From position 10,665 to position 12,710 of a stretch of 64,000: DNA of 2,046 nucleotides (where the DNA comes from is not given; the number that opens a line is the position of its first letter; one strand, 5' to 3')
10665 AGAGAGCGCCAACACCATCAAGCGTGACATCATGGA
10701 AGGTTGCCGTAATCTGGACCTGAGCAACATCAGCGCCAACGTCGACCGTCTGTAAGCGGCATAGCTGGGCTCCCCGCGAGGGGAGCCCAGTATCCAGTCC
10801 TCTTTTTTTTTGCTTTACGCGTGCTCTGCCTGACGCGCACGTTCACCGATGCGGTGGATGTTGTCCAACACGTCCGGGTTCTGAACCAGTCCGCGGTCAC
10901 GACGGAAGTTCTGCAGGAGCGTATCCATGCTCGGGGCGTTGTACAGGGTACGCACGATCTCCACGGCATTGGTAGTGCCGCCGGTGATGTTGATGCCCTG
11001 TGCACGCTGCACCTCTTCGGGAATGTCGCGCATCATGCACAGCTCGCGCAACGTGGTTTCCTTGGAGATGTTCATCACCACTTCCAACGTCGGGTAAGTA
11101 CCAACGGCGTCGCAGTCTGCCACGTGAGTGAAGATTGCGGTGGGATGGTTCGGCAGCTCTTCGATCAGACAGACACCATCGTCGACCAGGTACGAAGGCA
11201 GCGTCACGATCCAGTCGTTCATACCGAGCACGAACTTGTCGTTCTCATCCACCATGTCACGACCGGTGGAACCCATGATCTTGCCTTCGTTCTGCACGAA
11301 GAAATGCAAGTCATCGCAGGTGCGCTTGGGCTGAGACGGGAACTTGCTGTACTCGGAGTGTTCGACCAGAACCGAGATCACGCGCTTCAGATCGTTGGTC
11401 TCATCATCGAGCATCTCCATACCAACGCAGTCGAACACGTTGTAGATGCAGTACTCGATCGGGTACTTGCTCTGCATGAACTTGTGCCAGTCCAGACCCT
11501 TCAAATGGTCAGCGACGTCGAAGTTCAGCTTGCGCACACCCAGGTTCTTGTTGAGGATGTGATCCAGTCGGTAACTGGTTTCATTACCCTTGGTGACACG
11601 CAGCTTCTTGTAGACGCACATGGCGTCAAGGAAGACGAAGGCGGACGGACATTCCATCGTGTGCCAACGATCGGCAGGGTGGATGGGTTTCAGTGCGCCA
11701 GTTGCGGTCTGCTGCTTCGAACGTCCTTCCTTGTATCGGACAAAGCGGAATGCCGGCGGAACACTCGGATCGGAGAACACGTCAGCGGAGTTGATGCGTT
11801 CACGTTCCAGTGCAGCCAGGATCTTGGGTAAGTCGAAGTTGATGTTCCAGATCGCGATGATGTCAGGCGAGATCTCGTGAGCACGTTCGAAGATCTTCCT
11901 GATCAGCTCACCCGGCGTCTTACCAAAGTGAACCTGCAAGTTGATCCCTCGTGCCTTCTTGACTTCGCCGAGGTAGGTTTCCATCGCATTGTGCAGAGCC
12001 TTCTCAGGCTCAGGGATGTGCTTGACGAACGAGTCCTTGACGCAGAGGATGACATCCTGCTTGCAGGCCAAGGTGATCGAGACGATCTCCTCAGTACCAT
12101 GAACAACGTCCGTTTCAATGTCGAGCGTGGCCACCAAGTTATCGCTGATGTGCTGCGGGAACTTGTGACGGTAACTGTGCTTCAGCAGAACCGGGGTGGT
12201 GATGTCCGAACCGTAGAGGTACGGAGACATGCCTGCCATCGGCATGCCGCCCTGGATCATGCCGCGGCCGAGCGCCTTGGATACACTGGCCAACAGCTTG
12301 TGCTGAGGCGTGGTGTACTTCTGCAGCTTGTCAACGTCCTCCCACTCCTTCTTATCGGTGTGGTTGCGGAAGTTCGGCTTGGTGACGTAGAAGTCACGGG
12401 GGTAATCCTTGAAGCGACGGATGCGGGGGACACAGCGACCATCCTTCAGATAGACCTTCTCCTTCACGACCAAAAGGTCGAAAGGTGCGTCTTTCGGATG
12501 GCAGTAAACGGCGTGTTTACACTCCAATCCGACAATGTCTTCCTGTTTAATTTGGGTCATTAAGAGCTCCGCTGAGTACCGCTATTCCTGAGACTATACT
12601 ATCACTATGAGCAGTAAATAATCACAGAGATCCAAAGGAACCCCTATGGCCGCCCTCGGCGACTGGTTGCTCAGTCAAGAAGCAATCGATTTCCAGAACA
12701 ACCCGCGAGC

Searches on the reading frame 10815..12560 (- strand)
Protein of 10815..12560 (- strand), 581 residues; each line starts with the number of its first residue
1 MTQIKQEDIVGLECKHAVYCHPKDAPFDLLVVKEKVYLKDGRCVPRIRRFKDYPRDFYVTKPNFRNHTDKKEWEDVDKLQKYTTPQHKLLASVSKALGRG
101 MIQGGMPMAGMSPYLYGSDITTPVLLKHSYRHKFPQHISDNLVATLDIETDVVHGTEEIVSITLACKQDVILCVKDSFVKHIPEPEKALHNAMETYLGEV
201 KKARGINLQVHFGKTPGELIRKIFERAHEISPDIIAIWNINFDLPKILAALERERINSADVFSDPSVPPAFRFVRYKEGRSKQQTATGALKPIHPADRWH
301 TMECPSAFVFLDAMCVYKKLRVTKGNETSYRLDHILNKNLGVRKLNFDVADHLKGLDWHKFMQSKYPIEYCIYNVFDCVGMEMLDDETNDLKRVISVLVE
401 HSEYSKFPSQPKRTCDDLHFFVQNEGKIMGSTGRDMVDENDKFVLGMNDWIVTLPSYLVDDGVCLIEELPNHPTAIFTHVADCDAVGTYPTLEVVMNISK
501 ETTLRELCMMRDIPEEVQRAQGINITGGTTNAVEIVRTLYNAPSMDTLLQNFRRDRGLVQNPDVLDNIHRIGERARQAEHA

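Call 41: search_dna_similar(query=window:10815-12560:-, collection=phages, mode=protein, max_rows=30)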
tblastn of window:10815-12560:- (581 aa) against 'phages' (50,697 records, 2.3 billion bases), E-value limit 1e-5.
Records with a match: 323; places in all: 329; records where one place covers at least 80% of the query: 287.
Best place of each record, by identity: 90-95% 1; <60% 322.
By first word of the organism name: Pseudomonas 81; Erwinia 62; Salmonella 24; Vibrio 23; Serratia 21; Aeromonas 20; Klebsiella 16; Synechococcus 16; Ralstonia 13; Bacillus 8; and 18 more.
By host as written in the record: Erwinia amylovora 35; Pseudomonas aeruginosa 32; - 32; Erwinia amylovora ATCC 29780 19; Klebsiella pneumoniae 14; Aeromonas hydrophila 10; Pseudomonas aeruginosa PAO1 8; Ralstonia solanacearum 6; and 89 more.
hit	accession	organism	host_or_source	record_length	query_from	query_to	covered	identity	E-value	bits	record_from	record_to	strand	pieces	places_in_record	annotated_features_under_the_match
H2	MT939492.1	Xanthomonas phage Xoo-sp14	Xanthomonas oryzae pv. oryzae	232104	1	581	100%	93.8%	0e+0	1155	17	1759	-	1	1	DNA polymerase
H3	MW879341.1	Erwinia phage pEa_SNUABM_54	Erwinia amylovora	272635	9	559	95%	46.8%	4e-154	495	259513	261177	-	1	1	hypothetical protein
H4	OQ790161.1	Xanthomonas phage RTH11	Xanthomonas sp.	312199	12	554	93%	46.7%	4e-166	530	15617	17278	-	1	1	DNA polymerase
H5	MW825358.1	Xanthomonas phage vB_XciM_LucasX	Xanthomonas citri 306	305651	13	562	95%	45.0%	1e-161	517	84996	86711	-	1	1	hypothetical protein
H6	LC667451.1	Burkholderia phage FLC9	Burkholderia glumae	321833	10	573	97%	43.4%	2e-151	487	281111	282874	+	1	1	hypothetical protein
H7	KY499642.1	Vibrio phage pVa-21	Vibrio alginolyticus rm-8403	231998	3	559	96%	41.2%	9e-140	453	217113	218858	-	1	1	putative B family DNA polymerase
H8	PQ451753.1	Vibrio phage pVp-JHP1101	Vibrio parahaemolyticus SNUVpS-1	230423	3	555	95%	41.1%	1e-138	451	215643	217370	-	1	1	putative B family DNA polymerase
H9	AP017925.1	Ralstonia phage RP31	Ralstonia solanacearum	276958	7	560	95%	40.0%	2e-140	456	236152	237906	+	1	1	putative T4-like DNA polymerase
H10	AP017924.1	Ralstonia phage RP12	Ralstonia solanacearum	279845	7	560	95%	40.0%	2e-140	456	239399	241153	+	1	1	putative T4-like DNA polymerase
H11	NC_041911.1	Ralstonia phage RP12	Ralstonia solanacearum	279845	7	560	95%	40.0%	2e-140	456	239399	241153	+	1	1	DNA polymerase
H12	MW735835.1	Pseudomonas phage pPa_SNUABM_DT01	Pseudomonas aeruginosa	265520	4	574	98%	38.4%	1e-130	427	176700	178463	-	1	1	putative DNA polymerase | hypothetical protein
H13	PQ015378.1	Pseudomonas phage RVTF4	Pseudomonas sp.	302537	3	552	94%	40.0%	1e-65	439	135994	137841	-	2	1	nucleic acid binding protein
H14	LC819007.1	Ralstonia phage FLC4-3B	Ralstonia pseudosolanacearum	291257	3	559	96%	39.1%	3e-138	449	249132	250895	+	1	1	putative T4-like DNA polymerase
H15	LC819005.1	Ralstonia phage FLC1-1B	Ralstonia pseudosolanacearum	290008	3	559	96%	39.1%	3e-138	449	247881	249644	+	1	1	putative T4-like DNA polymerase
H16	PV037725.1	Pseudomonas phage Viktualia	Pseudomonas syringae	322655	3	557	96%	39.1%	2e-66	438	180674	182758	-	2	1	DNA polymerase | hypothetical protein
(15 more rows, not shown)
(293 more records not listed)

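Call 46: get_annotated_region(hit=H4, flank=500)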
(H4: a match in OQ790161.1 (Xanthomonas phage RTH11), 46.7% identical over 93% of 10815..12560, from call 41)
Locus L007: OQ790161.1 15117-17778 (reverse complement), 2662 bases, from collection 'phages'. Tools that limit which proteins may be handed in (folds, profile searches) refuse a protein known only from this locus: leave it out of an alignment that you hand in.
description: Xanthomonas phage RTH11, complete genome.
organism: Xanthomonas phage RTH11 (NCBI taxid 3044021)
taxonomy: Viruses; Duplodnaviria; Heunggongvirae; Uroviricota; Caudoviricetes
host: Xanthomonas sp.; source: Ditch water; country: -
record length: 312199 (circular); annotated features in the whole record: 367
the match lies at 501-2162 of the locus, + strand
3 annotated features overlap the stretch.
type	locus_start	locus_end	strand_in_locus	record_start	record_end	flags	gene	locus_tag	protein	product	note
CDS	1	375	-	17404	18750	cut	-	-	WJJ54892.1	hypothetical protein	-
CDS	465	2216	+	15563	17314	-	-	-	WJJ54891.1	DNA polymerase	-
CDS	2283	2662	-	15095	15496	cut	-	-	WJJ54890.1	hypothetical protein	-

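Call 47: get_annotated_region(hit=H5, flank=500)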
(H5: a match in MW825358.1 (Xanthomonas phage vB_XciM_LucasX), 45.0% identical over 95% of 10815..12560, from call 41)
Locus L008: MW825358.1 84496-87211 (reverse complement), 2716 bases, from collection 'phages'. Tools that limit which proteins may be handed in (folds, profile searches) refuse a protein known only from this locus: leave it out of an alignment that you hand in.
description: Xanthomonas phage vB_XciM_LucasX, complete genome.
organism: Xanthomonas phage vB_XciM_LucasX (NCBI taxid 2829408)
taxonomy: Viruses; Duplodnaviria; Heunggongvirae; Uroviricota; Caudoviricetes
host: Xanthomonas citri 306; source: citrus orchard soil; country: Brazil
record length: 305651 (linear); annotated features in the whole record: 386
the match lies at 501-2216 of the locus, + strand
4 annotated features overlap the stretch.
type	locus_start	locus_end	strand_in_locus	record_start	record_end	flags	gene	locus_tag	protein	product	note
CDS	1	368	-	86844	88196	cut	-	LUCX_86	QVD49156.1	hypothetical protein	-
CDS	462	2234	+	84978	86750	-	-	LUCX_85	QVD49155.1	hypothetical protein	similar to putative DNA polymerase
CDS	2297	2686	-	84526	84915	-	-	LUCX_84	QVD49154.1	hypothetical protein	-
CDS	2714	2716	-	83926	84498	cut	-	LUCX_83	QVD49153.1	hypothetical protein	-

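Call 48: get_annotated_region(hit=H3, flank=500)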
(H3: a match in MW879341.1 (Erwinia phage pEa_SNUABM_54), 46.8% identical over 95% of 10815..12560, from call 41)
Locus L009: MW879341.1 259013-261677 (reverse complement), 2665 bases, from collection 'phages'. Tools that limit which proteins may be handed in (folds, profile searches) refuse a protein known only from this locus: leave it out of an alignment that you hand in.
description: Erwinia phage pEa_SNUABM_54, complete genome.
organism: Erwinia phage pEa_SNUABM_54 (NCBI taxid 2859285)
taxonomy: Viruses; Duplodnaviria; Heunggongvirae; Uroviricota; Caudoviricetes
host: Erwinia amylovora; source: soil; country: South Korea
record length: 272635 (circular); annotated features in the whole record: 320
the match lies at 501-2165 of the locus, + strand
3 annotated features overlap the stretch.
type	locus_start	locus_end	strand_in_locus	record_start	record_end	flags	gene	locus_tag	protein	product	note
CDS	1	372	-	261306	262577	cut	-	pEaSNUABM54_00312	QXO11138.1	hypothetical protein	-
CDS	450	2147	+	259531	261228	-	-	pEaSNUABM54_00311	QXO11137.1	hypothetical protein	-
CDS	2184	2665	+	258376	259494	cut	-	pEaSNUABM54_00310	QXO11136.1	hypothetical protein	-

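Call 49: get_annotated_region(hit=H6, flank=500)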
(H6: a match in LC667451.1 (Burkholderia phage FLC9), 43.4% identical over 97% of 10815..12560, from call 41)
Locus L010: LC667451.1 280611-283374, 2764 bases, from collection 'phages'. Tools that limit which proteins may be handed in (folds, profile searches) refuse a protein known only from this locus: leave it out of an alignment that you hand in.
description: Burkholderia phage FLC9 DNA, complete genome.
organism: Burkholderia phage FLC9 (NCBI taxid 2906467)
taxonomy: Viruses; Duplodnaviria; Heunggongvirae; Uroviricota; Caudoviricetes
host: Burkholderia glumae; source: -; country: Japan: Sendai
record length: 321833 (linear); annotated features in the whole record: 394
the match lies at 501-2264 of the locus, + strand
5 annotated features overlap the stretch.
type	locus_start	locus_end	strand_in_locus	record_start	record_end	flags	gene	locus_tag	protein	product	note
CDS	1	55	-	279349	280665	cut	-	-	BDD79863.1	hypothetical protein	FLC9_gp344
CDS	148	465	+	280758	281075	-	-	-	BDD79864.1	hypothetical protein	FLC9_gp345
CDS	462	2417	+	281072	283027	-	-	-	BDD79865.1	hypothetical protein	FLC9_gp346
CDS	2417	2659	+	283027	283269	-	-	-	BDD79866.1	hypothetical protein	FLC9_gp347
CDS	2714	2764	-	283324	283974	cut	-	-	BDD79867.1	hypothetical protein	FLC9_gp348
